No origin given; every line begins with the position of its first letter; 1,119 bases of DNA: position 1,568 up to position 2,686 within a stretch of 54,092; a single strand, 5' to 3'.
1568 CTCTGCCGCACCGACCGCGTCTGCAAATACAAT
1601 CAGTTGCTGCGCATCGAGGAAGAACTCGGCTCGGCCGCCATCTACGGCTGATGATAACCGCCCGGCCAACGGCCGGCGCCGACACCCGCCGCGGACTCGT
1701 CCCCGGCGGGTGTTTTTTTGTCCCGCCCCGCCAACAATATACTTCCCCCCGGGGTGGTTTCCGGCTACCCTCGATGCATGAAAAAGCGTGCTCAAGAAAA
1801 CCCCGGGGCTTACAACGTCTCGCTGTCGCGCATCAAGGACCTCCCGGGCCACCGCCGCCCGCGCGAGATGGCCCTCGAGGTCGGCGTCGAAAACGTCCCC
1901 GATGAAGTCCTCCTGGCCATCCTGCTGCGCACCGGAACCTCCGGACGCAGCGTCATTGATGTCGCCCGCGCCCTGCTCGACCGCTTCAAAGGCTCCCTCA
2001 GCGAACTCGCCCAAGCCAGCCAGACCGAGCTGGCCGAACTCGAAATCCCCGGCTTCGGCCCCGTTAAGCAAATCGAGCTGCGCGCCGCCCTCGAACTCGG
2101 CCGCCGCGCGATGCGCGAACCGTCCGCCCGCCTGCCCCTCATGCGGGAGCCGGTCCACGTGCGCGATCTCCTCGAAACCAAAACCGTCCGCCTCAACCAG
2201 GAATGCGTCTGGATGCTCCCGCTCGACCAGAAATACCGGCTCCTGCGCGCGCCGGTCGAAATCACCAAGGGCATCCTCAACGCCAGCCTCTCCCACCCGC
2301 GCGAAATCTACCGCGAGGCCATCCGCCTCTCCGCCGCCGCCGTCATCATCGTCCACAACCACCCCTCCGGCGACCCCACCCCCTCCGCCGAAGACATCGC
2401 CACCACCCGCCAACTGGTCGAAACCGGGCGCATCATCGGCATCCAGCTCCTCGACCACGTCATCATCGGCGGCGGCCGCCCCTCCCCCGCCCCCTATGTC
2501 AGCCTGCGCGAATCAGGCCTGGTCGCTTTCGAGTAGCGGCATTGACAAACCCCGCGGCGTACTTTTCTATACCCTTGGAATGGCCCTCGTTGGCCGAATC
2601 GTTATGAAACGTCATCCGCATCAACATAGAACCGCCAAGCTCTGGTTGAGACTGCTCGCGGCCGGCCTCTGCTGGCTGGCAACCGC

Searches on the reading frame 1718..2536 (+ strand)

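Call 64: search_protein_families(library=pfam, proteins=[window:1718-2536:+], max_evalue=0.00001)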
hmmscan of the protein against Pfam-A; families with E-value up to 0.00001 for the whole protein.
window:1718-2536:+ (272 aa): 2 families
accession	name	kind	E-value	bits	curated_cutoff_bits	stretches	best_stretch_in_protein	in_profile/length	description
PF04002.20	RadC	-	1.2e-36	125.8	22.1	1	143-267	2-120/121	RadC-like JAB domain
PF20582.4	UPF0758_N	-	5.3e-19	68.5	27.1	1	39-118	1-76/77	UPF0758 N-terminal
